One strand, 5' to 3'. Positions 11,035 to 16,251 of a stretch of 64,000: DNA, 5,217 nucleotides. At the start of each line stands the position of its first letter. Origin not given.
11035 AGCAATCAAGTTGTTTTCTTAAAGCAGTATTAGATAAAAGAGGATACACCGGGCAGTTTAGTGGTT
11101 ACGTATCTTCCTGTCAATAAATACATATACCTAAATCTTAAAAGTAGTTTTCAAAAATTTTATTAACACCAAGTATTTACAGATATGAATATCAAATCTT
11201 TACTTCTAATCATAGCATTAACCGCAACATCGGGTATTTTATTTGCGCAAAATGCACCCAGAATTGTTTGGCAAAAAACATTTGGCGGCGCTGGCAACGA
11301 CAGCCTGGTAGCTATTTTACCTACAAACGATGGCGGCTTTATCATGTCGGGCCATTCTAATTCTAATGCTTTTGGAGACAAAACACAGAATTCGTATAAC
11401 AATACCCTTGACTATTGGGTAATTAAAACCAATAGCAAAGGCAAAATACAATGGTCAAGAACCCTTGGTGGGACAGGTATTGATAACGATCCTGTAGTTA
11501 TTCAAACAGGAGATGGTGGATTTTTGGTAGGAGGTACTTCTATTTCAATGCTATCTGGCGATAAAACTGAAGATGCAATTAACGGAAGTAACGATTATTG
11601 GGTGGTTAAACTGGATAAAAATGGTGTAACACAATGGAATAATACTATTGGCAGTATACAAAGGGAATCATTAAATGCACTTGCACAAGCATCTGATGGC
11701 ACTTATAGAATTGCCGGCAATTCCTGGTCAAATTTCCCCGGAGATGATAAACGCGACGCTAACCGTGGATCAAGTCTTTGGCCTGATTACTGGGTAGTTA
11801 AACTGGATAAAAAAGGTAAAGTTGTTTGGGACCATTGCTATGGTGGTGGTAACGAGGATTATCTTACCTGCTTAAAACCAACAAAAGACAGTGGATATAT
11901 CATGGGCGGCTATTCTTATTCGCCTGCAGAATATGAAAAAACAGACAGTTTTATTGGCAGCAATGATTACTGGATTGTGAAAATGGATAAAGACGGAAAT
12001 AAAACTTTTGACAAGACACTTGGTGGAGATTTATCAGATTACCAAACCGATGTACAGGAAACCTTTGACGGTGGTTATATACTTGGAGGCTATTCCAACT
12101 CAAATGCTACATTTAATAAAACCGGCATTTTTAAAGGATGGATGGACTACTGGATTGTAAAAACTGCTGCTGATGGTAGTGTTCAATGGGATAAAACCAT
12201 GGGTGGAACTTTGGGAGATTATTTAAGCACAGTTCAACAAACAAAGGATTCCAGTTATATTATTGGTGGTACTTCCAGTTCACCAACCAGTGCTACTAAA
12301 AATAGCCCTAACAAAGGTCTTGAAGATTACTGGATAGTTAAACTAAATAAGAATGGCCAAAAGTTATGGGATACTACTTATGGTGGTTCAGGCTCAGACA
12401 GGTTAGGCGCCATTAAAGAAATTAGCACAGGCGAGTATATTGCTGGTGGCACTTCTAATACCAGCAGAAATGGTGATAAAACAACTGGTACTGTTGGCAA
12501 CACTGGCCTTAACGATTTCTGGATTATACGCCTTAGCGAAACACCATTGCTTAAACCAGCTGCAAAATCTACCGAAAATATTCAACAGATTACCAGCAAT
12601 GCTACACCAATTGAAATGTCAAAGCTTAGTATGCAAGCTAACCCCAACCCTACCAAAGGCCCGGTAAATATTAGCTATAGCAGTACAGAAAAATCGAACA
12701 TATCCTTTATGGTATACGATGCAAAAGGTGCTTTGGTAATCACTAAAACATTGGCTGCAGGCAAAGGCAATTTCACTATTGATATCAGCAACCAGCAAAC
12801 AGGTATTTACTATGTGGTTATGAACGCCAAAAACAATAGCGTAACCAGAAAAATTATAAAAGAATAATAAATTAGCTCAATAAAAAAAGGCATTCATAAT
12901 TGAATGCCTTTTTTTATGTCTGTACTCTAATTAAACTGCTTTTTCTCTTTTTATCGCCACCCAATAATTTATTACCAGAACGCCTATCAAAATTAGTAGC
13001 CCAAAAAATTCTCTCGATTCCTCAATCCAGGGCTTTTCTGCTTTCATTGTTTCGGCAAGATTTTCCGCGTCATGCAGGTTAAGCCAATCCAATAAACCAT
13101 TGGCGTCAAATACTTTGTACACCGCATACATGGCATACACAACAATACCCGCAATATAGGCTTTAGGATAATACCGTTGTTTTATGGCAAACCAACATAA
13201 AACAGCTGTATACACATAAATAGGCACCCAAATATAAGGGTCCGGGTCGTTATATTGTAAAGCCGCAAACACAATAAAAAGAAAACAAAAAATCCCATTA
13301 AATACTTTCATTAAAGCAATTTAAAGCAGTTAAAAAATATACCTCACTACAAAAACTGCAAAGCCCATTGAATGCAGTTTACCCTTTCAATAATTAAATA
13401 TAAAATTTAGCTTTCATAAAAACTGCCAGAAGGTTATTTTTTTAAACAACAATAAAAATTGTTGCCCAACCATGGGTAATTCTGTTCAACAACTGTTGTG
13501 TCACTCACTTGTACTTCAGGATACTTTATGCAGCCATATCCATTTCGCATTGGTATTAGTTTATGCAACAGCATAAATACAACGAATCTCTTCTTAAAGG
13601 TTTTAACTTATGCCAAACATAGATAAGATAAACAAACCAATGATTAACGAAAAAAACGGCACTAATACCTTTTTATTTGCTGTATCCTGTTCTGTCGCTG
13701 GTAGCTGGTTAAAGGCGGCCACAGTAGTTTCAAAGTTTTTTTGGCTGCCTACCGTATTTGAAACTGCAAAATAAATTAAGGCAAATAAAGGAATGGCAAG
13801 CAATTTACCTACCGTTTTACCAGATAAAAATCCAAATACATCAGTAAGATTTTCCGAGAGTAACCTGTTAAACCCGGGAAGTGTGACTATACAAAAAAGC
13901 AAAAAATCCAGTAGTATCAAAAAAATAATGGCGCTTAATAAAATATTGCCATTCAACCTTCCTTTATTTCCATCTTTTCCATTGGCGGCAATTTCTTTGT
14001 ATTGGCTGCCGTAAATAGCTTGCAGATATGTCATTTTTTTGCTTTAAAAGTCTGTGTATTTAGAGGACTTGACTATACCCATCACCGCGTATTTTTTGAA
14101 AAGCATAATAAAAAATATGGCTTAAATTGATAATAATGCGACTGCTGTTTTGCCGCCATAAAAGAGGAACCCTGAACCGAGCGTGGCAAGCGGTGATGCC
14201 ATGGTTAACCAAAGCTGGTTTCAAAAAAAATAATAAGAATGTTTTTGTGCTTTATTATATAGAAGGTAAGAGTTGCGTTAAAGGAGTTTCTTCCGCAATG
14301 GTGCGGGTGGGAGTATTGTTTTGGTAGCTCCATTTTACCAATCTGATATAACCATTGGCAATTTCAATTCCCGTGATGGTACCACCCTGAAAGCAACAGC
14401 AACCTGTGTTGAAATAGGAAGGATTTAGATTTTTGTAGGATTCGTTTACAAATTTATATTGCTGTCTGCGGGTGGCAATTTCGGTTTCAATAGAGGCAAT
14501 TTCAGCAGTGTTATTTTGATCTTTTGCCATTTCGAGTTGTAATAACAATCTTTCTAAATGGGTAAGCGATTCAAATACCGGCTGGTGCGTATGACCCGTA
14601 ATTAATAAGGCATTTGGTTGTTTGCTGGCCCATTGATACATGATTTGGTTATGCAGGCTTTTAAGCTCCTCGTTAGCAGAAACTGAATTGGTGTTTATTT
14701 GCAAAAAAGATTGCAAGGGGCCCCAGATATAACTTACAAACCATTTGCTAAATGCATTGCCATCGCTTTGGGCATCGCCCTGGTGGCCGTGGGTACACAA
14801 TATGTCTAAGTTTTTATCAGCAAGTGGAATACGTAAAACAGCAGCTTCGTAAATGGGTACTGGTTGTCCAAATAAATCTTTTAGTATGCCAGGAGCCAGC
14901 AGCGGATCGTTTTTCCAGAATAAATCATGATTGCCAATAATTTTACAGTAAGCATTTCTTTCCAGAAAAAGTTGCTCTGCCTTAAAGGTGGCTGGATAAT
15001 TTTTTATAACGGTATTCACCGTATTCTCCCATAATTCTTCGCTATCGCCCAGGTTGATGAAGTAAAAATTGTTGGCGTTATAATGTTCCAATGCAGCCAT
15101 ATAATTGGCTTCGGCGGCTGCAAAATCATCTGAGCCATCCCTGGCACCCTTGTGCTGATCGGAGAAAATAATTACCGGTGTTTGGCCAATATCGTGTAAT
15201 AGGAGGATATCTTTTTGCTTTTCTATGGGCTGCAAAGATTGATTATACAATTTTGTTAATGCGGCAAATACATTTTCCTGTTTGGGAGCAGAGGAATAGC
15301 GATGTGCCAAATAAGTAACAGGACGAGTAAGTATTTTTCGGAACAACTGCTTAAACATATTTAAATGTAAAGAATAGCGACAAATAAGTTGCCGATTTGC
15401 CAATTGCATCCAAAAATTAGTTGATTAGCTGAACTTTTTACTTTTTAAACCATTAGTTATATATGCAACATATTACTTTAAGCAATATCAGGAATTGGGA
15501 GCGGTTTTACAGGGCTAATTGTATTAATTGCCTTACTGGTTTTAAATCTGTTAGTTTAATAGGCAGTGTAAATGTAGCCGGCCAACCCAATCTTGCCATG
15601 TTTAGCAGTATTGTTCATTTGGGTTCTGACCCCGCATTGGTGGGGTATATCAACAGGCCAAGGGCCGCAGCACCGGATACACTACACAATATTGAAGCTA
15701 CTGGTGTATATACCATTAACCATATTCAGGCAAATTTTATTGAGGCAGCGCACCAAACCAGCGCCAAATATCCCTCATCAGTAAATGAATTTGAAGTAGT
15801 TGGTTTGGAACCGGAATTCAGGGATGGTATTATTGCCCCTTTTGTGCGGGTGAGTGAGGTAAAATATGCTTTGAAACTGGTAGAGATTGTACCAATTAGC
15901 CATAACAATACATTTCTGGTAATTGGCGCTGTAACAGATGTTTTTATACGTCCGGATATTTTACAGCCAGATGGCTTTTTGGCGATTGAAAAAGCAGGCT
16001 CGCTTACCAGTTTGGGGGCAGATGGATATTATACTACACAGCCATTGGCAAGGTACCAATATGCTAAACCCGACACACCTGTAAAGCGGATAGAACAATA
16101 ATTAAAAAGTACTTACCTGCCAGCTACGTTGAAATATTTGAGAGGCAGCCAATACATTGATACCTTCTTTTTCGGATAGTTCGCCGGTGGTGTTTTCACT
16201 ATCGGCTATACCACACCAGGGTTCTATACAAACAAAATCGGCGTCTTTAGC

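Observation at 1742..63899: Hyper-abundant ~50-bp intergenic element, 28 copies in 64 kb (box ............, ~18-bp spacer, core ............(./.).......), in half and full palindromic forms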

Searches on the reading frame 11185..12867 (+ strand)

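Call 20: search_protein_families(library=pfam, proteins=[window:11185-12867:+], max_evalue=0.00001)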
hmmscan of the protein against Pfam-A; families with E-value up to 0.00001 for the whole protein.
window:11185-12867:+ (560 aa): 1 family
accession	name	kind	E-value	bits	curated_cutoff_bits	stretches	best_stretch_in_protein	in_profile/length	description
PF18962.6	Por_Secre_tail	-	1.1e-13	51.7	27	1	487-558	3-74/75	Secretion system C-terminal sorting domain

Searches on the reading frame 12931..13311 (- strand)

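Call 20: search_protein_families(library=pfam, proteins=[window:12931-13311:-], max_evalue=0.00001)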
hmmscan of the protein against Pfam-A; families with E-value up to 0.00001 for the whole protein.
window:12931-13311:- (126 aa): 1 family
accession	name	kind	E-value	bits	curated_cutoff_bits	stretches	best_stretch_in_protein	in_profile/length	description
PF15071.11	TMEM220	-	3.5e-22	79.4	27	1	11-117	1-100/100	Transmembrane family 220, helix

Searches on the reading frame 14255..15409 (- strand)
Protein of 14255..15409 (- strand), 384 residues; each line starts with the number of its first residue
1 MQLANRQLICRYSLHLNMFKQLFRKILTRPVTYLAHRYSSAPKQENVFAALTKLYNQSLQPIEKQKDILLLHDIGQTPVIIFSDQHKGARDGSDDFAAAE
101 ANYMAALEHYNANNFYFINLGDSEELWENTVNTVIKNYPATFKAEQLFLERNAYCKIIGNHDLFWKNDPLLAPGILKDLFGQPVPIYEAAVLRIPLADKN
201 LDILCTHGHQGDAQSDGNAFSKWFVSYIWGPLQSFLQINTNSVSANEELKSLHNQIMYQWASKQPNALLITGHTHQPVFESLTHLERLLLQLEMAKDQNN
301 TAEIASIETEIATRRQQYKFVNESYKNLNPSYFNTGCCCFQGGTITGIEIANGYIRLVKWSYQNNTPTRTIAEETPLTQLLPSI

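Call 20: search_protein_families(library=pfam, proteins=[window:14255-15409:-], max_evalue=0.00001)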
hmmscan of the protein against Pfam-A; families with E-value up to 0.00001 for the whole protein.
window:14255-15409:- (384 aa): 1 family
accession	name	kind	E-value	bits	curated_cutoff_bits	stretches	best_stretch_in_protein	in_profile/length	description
PF00149.33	Metallophos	-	8.8e-06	26.7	21.5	0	78-277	2-191/191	Calcineurin-like phosphoesterase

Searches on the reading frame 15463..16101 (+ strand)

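Call 20: search_protein_families(library=pfam, proteins=[window:15463-16101:+], max_evalue=0.00001)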
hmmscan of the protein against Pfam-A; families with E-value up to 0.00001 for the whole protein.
window:15463-16101:+ (212 aa): 1 family
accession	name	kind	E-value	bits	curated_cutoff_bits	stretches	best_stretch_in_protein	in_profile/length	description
PF01613.24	Flavin_Reduct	-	9.2e-16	58.8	27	1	30-165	8-136/153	Flavin reductase like domain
